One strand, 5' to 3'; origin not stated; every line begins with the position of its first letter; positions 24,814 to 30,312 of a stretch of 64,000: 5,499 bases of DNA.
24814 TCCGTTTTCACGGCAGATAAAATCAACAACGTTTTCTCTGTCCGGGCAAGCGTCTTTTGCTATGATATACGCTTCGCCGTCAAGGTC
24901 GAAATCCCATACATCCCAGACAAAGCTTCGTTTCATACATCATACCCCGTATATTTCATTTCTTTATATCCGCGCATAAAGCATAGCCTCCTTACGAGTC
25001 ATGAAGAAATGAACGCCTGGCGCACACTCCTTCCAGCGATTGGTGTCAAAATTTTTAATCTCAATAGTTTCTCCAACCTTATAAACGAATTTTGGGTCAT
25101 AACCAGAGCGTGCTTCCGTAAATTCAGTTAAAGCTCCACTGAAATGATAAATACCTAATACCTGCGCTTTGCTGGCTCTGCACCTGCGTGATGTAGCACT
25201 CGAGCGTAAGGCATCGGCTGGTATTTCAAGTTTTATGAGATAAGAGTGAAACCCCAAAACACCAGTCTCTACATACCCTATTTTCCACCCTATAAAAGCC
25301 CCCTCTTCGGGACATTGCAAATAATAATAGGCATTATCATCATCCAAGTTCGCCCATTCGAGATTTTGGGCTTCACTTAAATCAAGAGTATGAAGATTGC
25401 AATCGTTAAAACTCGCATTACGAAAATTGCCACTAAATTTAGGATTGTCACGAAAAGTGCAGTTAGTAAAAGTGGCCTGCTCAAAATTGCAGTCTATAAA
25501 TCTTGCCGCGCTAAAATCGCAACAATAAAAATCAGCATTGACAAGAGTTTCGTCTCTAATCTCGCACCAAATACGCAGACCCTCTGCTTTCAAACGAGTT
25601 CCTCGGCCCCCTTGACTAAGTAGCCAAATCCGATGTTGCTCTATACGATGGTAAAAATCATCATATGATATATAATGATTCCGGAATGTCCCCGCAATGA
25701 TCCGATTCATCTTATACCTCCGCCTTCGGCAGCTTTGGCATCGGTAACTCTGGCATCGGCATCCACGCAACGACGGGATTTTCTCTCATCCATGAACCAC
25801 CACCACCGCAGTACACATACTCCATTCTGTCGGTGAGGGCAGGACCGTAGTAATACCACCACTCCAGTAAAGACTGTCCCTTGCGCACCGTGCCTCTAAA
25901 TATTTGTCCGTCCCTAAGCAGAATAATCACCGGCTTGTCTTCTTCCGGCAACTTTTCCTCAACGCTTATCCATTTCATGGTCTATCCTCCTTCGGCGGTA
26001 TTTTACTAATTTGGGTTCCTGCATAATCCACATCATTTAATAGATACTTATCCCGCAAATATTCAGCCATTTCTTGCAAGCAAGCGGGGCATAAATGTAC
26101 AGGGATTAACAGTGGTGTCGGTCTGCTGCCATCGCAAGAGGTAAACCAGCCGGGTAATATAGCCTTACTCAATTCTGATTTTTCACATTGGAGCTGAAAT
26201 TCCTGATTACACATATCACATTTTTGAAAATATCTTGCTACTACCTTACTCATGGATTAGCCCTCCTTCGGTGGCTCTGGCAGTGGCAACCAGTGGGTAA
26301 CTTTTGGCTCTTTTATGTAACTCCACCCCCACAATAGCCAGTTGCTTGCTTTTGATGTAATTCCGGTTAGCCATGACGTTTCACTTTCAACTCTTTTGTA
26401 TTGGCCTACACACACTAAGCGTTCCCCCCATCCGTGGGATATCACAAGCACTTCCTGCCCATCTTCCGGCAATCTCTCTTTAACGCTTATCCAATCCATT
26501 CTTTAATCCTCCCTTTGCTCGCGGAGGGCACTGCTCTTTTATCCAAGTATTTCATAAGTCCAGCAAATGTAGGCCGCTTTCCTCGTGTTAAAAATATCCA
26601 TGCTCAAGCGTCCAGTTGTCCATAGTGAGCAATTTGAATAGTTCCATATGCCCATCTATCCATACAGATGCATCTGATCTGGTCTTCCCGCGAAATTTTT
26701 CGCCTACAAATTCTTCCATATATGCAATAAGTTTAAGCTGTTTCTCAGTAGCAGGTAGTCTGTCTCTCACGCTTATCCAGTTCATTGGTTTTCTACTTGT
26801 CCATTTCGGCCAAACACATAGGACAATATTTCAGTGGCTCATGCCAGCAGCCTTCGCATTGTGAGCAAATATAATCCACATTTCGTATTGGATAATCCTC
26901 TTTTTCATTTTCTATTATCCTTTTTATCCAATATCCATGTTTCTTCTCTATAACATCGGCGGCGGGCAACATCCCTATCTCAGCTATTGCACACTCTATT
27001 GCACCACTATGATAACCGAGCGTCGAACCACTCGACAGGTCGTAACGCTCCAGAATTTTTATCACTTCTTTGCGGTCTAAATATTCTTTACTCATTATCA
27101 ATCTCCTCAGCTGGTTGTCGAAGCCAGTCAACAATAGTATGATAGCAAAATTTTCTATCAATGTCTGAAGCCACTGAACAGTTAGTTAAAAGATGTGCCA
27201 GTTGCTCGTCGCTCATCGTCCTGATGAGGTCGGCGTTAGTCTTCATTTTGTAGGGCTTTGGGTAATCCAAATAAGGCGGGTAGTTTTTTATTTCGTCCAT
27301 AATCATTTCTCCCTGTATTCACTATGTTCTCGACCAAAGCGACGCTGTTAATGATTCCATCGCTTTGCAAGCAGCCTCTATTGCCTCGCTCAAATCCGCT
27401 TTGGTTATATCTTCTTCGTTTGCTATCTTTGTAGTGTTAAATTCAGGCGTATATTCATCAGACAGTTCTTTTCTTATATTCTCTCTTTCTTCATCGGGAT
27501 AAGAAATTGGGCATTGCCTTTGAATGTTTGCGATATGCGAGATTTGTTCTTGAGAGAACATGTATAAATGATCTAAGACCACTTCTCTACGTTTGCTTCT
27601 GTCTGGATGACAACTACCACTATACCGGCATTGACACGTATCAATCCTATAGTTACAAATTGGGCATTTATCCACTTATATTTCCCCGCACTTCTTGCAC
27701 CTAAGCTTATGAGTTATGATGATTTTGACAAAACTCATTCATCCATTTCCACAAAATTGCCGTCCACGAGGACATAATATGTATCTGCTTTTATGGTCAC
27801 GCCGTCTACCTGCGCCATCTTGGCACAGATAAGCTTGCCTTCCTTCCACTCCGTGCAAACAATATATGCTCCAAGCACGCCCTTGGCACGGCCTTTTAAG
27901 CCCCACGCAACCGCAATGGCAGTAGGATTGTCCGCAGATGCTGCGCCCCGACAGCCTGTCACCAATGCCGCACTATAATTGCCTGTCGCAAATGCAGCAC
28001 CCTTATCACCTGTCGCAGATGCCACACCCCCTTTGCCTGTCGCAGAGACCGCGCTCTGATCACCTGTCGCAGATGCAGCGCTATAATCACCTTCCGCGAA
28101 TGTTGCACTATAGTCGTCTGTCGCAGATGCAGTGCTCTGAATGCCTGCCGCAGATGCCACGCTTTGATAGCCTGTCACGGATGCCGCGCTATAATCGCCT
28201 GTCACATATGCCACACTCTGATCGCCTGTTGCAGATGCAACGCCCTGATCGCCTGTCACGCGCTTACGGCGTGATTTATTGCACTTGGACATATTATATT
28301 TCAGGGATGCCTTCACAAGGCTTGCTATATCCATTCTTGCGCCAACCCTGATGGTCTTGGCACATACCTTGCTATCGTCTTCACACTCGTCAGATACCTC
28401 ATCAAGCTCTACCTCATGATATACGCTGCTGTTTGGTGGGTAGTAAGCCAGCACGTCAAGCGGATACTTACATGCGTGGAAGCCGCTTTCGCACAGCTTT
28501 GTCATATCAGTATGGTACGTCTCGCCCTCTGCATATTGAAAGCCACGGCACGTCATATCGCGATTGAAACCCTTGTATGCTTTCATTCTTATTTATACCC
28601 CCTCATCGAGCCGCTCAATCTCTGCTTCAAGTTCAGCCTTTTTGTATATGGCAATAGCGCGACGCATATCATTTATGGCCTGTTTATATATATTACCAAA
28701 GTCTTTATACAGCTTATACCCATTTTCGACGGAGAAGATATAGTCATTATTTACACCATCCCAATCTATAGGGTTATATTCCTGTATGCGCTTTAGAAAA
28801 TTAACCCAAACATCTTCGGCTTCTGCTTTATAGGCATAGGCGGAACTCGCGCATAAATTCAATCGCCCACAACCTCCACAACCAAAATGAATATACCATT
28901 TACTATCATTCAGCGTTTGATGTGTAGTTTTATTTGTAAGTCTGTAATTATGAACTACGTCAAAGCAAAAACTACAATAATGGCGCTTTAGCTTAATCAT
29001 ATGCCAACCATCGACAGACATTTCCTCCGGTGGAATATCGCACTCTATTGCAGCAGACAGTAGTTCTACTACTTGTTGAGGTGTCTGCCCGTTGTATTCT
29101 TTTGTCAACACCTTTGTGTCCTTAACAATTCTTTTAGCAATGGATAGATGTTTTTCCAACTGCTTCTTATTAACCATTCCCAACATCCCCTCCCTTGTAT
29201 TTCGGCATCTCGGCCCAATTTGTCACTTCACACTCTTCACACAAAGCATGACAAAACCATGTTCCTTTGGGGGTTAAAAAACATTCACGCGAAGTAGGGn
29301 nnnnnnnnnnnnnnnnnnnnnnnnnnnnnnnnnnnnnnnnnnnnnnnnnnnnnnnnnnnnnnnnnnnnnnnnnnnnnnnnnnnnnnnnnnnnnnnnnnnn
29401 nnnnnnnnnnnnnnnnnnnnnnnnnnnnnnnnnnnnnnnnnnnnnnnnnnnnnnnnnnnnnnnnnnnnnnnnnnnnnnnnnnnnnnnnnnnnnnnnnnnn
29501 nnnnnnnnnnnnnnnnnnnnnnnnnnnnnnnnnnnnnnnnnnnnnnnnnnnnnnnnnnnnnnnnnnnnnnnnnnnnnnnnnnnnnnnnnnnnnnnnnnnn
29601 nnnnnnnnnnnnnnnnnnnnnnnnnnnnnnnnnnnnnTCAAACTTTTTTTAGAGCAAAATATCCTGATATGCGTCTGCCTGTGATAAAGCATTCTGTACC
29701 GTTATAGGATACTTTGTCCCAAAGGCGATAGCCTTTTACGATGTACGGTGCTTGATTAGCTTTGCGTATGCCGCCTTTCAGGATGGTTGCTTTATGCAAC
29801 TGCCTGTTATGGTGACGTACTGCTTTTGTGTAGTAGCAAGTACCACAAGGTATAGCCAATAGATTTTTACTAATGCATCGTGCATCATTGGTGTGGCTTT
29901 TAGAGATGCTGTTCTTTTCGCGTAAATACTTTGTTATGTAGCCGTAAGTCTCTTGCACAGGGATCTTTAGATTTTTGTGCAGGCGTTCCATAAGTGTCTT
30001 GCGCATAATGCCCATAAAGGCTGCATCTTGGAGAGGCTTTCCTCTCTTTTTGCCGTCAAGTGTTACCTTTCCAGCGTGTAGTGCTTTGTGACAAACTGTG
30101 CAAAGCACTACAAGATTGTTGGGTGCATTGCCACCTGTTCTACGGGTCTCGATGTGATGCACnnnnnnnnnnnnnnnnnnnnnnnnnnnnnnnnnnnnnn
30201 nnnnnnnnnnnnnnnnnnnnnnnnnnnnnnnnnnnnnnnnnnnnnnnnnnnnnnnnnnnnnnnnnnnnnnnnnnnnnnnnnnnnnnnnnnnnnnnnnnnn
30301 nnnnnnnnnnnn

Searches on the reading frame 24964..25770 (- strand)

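Call 20: search_protein_families(library=pfam, proteins=[window:24964-25770:-], max_evalue=0.001)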
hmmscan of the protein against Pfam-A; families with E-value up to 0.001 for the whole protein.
window:24964-25770:- (268 aa): 4 families
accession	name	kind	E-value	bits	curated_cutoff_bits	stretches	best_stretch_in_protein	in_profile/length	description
PF19062.5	DUF5758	-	1.3e-33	115.6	26.9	1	151-262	3-105/105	Family of unknown function (DUF5758)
PF00805.28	Pentapeptide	-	4.9e-08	32.8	20.2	1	78-108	10-40/40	Pentapeptide repeats (8 copies)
PF13599.13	Pentapeptide_4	-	9.4e-07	29.3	38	1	76-133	13-70/78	Pentapeptide repeat region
PF13576.12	Pentapeptide_3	-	1.3e-06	29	27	1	69-108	4-46/48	Pentapeptide repeats (9 copies)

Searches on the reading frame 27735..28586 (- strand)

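Call 20: search_protein_families(library=pfam, proteins=[window:27735-28586:-], max_evalue=0.001)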
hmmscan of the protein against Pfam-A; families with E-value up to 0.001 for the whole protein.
window:27735-28586:- (283 aa): 1 family
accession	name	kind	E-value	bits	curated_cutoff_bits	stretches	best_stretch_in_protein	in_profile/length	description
PF24703.2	DUF7666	-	3.5e-31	108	27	1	1-92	1-94/95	Domain of unknown function (DUF7666)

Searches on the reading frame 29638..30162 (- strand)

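Call 20: search_protein_families(library=pfam, proteins=[window:29638-30162:-], max_evalue=0.001)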
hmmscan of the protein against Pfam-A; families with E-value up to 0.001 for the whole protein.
window:29638-30162:- (174 aa): 1 family
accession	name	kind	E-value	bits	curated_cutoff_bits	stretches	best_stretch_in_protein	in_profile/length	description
PF01844.29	HNH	-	0.00015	22.3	21.4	1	1-30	16-46/47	HNH endonuclease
